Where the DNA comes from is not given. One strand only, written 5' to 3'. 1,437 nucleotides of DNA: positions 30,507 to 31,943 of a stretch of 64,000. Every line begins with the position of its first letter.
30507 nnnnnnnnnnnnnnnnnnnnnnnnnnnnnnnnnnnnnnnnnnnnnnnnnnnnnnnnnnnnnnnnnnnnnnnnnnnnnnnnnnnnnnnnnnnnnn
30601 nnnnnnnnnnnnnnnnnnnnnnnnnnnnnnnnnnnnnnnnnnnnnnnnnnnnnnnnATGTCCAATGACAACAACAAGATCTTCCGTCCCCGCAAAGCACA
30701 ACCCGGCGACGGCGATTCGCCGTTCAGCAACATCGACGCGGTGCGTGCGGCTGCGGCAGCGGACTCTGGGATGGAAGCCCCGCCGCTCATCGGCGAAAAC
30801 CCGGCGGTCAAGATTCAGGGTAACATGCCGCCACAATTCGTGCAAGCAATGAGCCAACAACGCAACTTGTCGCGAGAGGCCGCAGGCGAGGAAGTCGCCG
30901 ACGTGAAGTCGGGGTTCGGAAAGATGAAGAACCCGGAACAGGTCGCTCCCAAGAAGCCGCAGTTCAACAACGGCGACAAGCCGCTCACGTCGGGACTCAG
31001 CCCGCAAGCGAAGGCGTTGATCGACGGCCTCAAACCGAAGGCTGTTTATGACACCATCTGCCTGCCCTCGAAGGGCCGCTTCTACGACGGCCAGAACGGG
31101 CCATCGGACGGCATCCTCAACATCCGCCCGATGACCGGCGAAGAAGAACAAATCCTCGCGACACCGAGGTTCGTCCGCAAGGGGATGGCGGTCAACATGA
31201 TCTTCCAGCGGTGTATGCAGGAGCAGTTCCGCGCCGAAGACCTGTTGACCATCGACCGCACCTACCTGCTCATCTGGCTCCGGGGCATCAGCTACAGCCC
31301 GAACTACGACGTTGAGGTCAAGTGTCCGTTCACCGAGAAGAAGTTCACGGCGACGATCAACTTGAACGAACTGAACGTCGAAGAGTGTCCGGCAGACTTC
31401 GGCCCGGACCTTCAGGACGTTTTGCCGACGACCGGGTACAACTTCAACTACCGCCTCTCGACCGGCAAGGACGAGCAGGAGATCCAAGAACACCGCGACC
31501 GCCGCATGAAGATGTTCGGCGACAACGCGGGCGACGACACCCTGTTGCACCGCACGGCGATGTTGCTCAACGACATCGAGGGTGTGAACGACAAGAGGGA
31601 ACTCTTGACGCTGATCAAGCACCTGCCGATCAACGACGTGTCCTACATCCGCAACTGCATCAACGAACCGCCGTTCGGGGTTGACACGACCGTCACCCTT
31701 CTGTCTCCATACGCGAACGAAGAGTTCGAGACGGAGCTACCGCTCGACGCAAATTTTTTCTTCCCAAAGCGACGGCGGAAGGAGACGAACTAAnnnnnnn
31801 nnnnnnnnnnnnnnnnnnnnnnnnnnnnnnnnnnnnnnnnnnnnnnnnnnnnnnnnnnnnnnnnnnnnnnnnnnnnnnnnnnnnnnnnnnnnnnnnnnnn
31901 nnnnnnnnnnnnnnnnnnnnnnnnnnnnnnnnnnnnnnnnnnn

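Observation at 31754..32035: Candidate -1 programmed ribosomal frameshift extending the 378-aa tail-region protein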

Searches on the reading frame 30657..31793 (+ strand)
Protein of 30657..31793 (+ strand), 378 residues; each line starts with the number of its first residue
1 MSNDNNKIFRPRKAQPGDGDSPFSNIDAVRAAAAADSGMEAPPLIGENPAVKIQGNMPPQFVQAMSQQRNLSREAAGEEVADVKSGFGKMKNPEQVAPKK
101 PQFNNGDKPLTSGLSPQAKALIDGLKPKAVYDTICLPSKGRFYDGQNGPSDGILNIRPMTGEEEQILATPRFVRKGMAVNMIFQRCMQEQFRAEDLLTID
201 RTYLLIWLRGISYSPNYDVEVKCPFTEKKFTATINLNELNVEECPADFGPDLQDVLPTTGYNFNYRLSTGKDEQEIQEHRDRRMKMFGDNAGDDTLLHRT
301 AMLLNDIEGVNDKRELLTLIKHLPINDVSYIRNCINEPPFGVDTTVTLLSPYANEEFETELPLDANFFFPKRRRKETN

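Call 7: search_protein_families(library=pfam, proteins=[window:30657-31793:+], max_evalue=0.01)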
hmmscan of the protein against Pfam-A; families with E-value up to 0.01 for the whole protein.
window:30657-31793:+ (378 aa): 1 family
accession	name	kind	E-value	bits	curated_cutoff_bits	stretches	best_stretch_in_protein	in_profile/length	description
PF12322.14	T4_baseplate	-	1.8e-11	44.6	24.5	1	148-285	14-134/219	T4 bacteriophage base plate protein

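Call 8: search_protein_families(library=phrogs, proteins=[window:30657-31793:+], max_evalue=0.01)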
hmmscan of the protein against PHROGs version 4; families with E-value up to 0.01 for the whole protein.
window:30657-31793:+ (378 aa): 1 family
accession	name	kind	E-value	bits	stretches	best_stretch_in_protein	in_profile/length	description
phrog_150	-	tail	1.8e-16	61.4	1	149-376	20-240/282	baseplate hub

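Call 10: find_homologous_proteins(query=window:30657-31790:+)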
Query window:30657-31790:+ (378 aa): 1091 proteins with E <= 0.001 among 3342 candidates; the best 120 are listed.
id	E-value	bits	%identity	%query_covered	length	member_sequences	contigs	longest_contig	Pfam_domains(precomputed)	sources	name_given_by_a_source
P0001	4.3e-256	867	100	100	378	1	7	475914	PF12322.15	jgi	jgi:hypothetical protein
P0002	2.5e-216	736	85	100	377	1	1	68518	PF12322.15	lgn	-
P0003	1.4e-184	631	72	98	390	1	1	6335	PF12322.15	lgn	-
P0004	4.9e-180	616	71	98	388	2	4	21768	PF12322.15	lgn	-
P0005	2.4e-179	614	71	98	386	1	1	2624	PF12322.15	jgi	jgi:hypothetical protein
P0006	1.1e-178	612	72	98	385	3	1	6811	PF12322.15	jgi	jgi:hypothetical protein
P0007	2.8e-178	611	71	98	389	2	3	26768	PF12322.15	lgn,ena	-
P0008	1.5e-177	608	72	98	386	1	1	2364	PF12322.15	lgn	-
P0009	1.9e-176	605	71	98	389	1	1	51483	PF12322.15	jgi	-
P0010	6.5e-175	600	69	98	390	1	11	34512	PF12322.15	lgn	-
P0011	6.1e-173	593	70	98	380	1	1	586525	PF12322.15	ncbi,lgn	-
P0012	2.9e-172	591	69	98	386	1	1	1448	PF12322.15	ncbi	-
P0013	4.5e-171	587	68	98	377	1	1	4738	PF12322.15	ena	-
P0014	7.8e-166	570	66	98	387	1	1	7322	PF12322.15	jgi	-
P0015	9.1e-159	546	65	98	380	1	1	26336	PF12322.15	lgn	-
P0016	1.5e-136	473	60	94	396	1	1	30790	PF12322.15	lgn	-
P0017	1.6e-135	470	57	98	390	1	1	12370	PF12322.15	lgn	-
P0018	6.7e-133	461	56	98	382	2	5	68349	PF12322.15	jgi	jgi:hypothetical protein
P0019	5.4e-132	458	61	87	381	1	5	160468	PF12322.15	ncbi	-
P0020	4.0e-131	455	56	99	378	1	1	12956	PF12322.15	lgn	-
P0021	5.3e-130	452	56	99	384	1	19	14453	PF12322.15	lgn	-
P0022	1.3e-128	447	58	97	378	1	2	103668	PF12322.15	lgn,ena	-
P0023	2.6e-127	443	58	94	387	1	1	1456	PF12322.15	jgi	jgi:hypothetical protein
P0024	8.1e-127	441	58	95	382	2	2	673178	PF12322.15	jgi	jgi:hypothetical protein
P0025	9.2e-127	441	55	99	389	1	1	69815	PF12322.15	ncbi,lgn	-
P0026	3.8e-126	439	57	97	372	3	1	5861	PF12322.15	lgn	-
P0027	4.3e-126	439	57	97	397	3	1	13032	PF12322.15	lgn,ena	-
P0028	6.6e-126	438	57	98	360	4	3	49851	PF12322.15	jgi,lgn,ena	-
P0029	7.4e-126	438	53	98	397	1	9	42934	PF12322.15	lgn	-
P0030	1.3e-125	437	54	98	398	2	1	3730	PF12322.15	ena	-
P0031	1.6e-125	437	58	90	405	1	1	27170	PF12322.15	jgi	jgi:hypothetical protein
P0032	5.3e-125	435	55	98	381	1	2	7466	PF12322.15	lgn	-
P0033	8.1e-125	435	57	97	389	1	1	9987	PF12322.15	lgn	-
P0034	3.5e-124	433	55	99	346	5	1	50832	PF12322.15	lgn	-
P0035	4.2e-124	432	55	98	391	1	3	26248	PF12322.15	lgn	-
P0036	8.3e-124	431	54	98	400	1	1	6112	PF12322.15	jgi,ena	-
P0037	1.0e-123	431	59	86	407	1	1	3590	PF12322.15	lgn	-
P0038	1.6e-123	430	56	95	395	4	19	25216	PF12322.15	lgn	-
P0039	3.4e-123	429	56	98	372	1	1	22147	PF12322.15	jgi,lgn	jgi:hypothetical protein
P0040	5.0e-123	429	55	98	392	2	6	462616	PF12322.15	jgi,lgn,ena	-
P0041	5.6e-123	429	53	98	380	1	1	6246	PF12322.15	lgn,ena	-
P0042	6.4e-123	428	54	98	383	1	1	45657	PF12322.15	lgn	-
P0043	2.2e-122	427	55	99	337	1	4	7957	PF12322.15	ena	-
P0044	2.4e-122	427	57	92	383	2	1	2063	PF12322.15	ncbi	-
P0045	2.5e-122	426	54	99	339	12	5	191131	PF12322.15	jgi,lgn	-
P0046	3.3e-122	426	55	98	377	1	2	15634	PF12322.15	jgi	-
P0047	5.0e-122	425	55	99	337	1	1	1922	PF12322.15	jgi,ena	-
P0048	7.0e-122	425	57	93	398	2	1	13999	PF12322.15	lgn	-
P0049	7.3e-122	425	55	98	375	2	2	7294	PF12322.15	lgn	-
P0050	8.5e-122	425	55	97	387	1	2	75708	PF12322.15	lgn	-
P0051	1.1e-121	424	53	98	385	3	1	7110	PF12322.15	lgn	-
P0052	1.1e-121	424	56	98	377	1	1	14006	PF12322.15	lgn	-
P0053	1.4e-121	424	55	95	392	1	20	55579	PF12322.15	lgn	-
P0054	1.4e-121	424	54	98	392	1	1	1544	PF12322.15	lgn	-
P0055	1.5e-121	424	54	98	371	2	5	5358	PF12322.15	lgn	-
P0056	1.6e-121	424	55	99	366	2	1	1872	PF12322.15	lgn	-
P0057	1.7e-121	424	53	98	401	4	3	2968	PF12322.15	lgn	-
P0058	3.3e-121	423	54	98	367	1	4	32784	PF12322.15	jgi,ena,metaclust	metaclust:\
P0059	4.2e-121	422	53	98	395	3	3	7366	PF12322.15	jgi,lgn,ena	jgi:hypothetical protein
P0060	5.9e-121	422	54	98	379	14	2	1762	PF12322.15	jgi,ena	jgi:hypothetical protein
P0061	7.0e-121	422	54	98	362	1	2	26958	PF12322.15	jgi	jgi:hypothetical protein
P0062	9.3e-121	421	55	99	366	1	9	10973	PF12322.15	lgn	-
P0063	9.9e-121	421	52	98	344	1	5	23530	PF12322.15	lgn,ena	-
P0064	1.3e-120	421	54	98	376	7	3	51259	PF12322.15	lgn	-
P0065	1.8e-120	420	53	100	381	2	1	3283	PF12322.15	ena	-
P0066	2.2e-120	420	52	99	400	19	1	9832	PF12322.15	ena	-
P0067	2.3e-120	420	53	98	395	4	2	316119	PF12322.15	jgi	jgi:hypothetical protein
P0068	3.8e-120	419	53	98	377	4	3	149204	PF12322.15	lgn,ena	-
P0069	5.4e-120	419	54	98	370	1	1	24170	PF12322.15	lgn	-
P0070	5.7e-120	419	54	98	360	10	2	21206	PF12322.15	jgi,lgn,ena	jgi:hypothetical protein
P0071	6.5e-120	419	53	98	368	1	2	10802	PF12322.15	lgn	-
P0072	1.5e-119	417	53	98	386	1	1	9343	PF12322.15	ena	-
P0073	1.6e-119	417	55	98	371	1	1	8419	PF12322.15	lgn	-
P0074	1.8e-119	417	52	99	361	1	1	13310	PF12322.15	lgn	-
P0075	1.8e-119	417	52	97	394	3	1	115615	PF12322.15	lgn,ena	-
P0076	2.3e-119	417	51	99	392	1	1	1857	PF12322.15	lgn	-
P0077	4.2e-119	416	67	70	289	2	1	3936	PF12322.15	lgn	-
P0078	4.6e-119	416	53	98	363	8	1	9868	PF12322.15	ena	-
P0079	4.8e-119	416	53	98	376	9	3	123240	PF12322.15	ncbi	-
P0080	5.3e-119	416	57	87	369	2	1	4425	PF12322.15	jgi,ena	-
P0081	5.5e-119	415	55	98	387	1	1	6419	PF12322.15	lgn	-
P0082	7.4e-119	415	52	98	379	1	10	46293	PF12322.15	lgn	-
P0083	7.7e-119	415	54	98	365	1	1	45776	PF12322.15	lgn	-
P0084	8.2e-119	415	54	98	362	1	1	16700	PF12322.15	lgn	-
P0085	8.5e-119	415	56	87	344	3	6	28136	PF12322.15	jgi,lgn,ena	-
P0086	1.3e-118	414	55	99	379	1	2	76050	PF12322.15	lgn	-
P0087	1.4e-118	414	55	93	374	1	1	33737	PF12322.15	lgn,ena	-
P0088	2.2e-118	413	55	98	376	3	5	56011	PF12322.15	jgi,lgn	jgi:hypothetical protein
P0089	2.3e-118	413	57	88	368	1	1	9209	PF12322.15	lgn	-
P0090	2.6e-118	413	63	73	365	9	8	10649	PF12322.15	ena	-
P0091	2.7e-118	413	52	100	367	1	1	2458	PF12322.15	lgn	-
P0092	3.1e-118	413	53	98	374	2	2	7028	PF12322.15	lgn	-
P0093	3.2e-118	413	56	86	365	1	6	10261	PF12322.15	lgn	-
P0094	4.0e-118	413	54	98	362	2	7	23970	PF12322.15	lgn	-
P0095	4.2e-118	413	52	97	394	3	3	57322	PF12322.15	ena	-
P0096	4.5e-118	412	53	97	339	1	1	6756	PF12322.15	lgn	-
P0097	5.8e-118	412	52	99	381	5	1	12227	PF12322.15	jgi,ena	jgi:hypothetical protein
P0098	7.1e-118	412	52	99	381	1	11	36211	PF12322.15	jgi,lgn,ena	jgi:hypothetical protein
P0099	7.4e-118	412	54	98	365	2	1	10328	PF12322.15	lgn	-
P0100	9.0e-118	411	51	99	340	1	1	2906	PF12322.15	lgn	-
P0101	9.6e-118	411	58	86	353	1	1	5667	PF12322.15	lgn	-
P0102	1.1e-117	411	54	97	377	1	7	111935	PF12322.15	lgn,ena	-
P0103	1.2e-117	411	52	98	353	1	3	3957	PF12322.15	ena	-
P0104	1.2e-117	411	52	98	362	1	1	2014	PF12322.15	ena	-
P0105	1.2e-117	411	56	88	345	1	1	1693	PF12322.15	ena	-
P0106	1.4e-117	411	55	87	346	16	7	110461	PF12322.15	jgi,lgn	-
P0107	1.4e-117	411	53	98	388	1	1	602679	PF12322.15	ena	-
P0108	1.9e-117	410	51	100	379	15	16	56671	PF12322.15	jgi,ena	jgi:hypothetical protein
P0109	2.0e-117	410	57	88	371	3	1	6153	PF12322.15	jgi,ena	jgi:hypothetical protein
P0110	2.7e-117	410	53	100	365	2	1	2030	PF12322.15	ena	-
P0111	4.2e-117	409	52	98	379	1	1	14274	PF12322.15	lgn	-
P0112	6.6e-117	409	56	87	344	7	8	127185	PF12322.15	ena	-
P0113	7.0e-117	409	57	87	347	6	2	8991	PF12322.15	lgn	-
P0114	8.1e-117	408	52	100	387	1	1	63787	PF12322.15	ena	-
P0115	9.4e-117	408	51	100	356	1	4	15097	PF12322.15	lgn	-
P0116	1.0e-116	408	54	88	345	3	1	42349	PF12322.15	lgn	-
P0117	1.0e-116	408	51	98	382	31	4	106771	PF12322.15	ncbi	-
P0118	1.1e-116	408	57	89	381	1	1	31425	PF12322.15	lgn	-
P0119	1.2e-116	408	53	98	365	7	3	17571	PF12322.15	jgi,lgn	jgi:hypothetical protein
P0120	1.2e-116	408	56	87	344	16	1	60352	PF12322.15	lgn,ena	-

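Call 11: find_related_loci(query=window:30657-31790:+, collection=viral_contigs, flank=3000)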
Query window:30657-31790:+ (378 aa) in viral_contigs; peptide patterns used: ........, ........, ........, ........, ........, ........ (x = any residue, [..] = any of these).
19 stretches matched a pattern; 18 encode a relative of the query (tblastn E <= 1e-3); 18 distinct loci.
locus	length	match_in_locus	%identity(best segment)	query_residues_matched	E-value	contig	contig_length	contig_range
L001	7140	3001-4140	72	5-376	0e+0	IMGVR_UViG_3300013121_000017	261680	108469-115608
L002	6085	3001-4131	56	1-376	2e-135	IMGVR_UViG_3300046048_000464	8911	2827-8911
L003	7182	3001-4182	54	2-377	4e-130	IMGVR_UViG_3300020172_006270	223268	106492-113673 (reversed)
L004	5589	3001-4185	53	2-377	8e-130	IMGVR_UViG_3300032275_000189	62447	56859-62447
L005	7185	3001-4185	53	2-377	9e-130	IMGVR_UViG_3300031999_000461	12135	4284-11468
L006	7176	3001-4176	54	2-377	6e-130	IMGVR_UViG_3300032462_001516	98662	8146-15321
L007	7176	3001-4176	54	2-377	6e-130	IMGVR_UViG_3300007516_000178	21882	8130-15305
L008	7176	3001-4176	54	2-377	6e-130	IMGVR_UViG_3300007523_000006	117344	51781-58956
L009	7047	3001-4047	54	25-376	5e-124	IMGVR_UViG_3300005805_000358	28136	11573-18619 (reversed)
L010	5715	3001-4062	52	9-378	9e-120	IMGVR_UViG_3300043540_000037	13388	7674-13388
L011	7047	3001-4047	55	32-378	8e-120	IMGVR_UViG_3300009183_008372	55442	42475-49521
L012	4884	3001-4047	54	32-378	1e-118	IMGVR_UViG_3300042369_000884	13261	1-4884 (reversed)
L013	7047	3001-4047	54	32-378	1e-118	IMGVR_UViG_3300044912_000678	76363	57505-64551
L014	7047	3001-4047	54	32-378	1e-118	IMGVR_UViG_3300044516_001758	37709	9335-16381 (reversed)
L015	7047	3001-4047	54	32-378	1e-118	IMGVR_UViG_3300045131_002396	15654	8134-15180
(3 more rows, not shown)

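Call 32: find_related_loci(query=A1, collection=viral_contigs, flank=2500)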
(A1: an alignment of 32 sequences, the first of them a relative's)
Query A1 (378 aa) in viral_contigs; peptide patterns used: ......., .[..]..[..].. (x = any residue, [..] = any of these).
280 stretches matched a pattern; 203 encode a relative of the query (tblastn E <= 1e-3); the best 80 are kept; 80 distinct loci.
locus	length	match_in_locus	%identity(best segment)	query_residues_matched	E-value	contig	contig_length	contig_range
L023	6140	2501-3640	72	5-376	0e+0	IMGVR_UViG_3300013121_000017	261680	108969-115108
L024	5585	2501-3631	56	1-376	7e-135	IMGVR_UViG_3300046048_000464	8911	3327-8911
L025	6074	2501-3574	54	7-375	1e-130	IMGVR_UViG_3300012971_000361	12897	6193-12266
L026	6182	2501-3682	54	2-377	1e-129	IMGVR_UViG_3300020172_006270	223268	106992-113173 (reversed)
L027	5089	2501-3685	53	2-377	3e-129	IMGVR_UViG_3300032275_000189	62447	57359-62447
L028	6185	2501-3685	53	2-377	4e-129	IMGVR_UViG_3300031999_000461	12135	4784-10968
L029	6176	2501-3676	54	2-377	2e-129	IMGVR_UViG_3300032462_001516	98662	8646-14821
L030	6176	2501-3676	54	2-377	2e-129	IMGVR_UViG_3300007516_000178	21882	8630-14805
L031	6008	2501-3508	54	5-377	2e-129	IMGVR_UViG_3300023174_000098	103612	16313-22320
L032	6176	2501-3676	54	2-377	2e-129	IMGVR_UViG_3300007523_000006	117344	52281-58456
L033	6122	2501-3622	54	3-376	2e-126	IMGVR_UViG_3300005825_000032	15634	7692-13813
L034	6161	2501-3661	55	6-375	9e-130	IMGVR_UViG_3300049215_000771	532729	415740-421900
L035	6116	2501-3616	53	6-377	5e-126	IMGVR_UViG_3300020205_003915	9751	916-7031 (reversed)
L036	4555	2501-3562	53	9-377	4e-125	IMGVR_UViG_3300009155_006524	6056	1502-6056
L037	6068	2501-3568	54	6-377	3e-125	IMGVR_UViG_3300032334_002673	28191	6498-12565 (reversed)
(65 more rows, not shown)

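Call 50: search_solved_structures(query=A1, max_evalue=1)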
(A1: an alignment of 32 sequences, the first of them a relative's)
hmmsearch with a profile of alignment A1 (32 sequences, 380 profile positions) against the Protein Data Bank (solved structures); distinct sequences matched with E-value up to 1: 2.
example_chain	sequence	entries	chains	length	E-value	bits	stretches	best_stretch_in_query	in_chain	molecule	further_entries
2m0d_A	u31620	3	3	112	0.14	14.4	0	217-238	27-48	Zinc finger and BTB domain-containing protein 17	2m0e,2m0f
1mey_C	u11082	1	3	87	0.41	12.8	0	222-239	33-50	CONSENSUS ZINC FINGER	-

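Call 60: predict_structure(alignment_id=A1)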
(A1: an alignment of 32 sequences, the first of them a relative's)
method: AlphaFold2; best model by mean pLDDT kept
length: 378 residues; sequences in the alignment: 32
mean_pLDDT: 64.6   pTM: 0.36
mean pLDDT of the five models: 64.6, 62.3, 61.5, 60.6, 56.9
residues with pLDDT >= 90: 10; 70-90: 179; 50-70: 85; < 50: 104
segments of 3 or more residues with pLDDT < 50: 1-22, 37-54, 73-75, 77-112, 124-128, 211-213, 364-372, 375-378
pLDDT, mean of each block of 10 residues (from residue 1): 39 40 54 51 34 56 66 45 33 33 35 49 48 79 83 82 65 62 84 79 71 60 84 73 70 86 83 80 75 72 89 85 80 75 75 81 48 46
secondary structure, 60 per line:
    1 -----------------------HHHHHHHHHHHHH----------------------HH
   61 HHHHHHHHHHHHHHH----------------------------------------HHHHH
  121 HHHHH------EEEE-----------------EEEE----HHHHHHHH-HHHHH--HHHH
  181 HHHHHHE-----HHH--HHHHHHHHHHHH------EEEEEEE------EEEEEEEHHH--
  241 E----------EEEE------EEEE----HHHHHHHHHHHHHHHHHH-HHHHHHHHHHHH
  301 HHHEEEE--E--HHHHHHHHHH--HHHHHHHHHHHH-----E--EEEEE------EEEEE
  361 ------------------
elements in order: H24-36 H59-75 H116-125 E132-135 E153-156 H161-168 H170-174 H177-186 H198-209 E216-222 E229-235 E252-255 E262-265 H270-287 H289-303 E304-307 H313-322 H325-336 E345-349 E356-360

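Call 76: fold_search(model_id=the predicted structure, library=viral)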
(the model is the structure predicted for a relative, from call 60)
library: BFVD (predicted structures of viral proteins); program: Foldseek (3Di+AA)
matches with E <= 10: 124; with E <= 0.001: 30
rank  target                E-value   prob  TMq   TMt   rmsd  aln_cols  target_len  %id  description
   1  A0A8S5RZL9            1.3e-14  1.00  0.44  0.40  22.1       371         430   15  Uncharacterized protein [Myoviridae sp. ctNQV2]
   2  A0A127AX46            2.6e-14  1.00  0.48  0.70   4.3       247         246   27  Baseplate hub subunit [Bacillus phage SP-15]
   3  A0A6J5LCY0            3.4e-14  1.00  0.48  0.69   4.3       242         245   23  Uncharacterized protein [uncultured Caudovirales phage]
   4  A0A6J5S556            4.6e-12  1.00  0.43  0.57   5.7       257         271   23  Baseplate hub assembly protein, bacteriophage T4-like [uncultured Caudovirales phage]
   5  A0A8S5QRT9            2.8e-11  1.00  0.41  0.55  16.9       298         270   18  Baseplate protein [Myoviridae sp. ctgXL3]
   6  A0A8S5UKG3            5.8e-11  1.00  0.39  0.58   5.4       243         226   22  Baseplate protein [Myoviridae sp. ctQf419]
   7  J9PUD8                1.1e-09  1.00  0.38  0.53   5.6       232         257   14  Uncharacterized protein [Bacillus phage BCD7]
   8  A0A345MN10            1.4e-09  1.00  0.43  0.54   6.9       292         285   15  (no name in the UniProt tables at hand)
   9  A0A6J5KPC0            2.3e-09  1.00  0.45  0.57   5.2       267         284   12  Baseplate hub assembly protein, bacteriophage T4-like [uncultured Caudovirales phage]
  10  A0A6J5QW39            4.2e-09  1.00  0.40  0.54   6.6       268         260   16  Baseplate hub assembly protein, bacteriophage T4-like [uncultured Caudovirales phage]
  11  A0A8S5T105            7.4e-09  1.00  0.43  0.50   6.6       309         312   16  Baseplate protein [Myoviridae sp. ctWb16]
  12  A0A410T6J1            2.3e-08  1.00  0.33  0.50   7.0       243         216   17  (no name in the UniProt tables at hand)
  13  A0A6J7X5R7            3.0e-08  1.00  0.34  0.44   6.1       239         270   14  Uncharacterized protein [uncultured Caudovirales phage]
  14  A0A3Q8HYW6            9.3e-08  1.00  0.34  0.47   6.7       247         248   14  (no name in the UniProt tables at hand)
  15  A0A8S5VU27            1.7e-07  1.00  0.37  0.41  20.7       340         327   12  Cysteine-rich protein [Ackermannviridae sp.]
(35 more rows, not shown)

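Call 81: search_solved_structures(query=A1, max_evalue=10)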
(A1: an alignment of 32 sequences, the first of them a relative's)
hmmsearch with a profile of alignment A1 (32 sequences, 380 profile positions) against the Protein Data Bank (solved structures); distinct sequences matched with E-value up to 10: 2.
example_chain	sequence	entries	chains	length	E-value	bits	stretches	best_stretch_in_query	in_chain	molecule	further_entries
2m0d_A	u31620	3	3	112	0.14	14.4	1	217-238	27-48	Zinc finger and BTB domain-containing protein 17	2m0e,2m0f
1mey_C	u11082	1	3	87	0.41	12.8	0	222-239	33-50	CONSENSUS ZINC FINGER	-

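Call 83: find_encoding_contigs(protein=P0001, flank=6000, max_places=3)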
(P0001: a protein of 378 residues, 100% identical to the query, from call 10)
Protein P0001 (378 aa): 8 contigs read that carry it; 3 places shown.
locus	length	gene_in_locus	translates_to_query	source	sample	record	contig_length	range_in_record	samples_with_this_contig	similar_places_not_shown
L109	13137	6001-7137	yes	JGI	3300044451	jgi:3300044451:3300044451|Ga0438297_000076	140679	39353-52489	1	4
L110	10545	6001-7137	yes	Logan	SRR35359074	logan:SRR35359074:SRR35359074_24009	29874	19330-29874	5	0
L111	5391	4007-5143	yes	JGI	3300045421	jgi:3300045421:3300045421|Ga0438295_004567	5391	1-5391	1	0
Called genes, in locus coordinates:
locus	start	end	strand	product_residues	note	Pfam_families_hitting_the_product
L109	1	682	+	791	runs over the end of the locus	PF17482:Phage_sheath_1C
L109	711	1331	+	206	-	-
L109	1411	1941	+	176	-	PF06841:Phage_T4_gp19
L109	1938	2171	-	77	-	-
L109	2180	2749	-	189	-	PF04542:Sigma70_r2 (weak)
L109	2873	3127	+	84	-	-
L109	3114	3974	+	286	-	-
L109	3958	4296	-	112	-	PF11154:DUF2934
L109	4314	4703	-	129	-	-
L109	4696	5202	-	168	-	-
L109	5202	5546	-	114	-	-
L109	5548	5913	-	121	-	-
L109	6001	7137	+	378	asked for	PF12322:T4_baseplate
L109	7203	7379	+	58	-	PF11176:Tma16 (weak)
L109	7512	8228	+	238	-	-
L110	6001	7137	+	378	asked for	PF12322:T4_baseplate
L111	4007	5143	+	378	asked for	PF12322:T4_baseplate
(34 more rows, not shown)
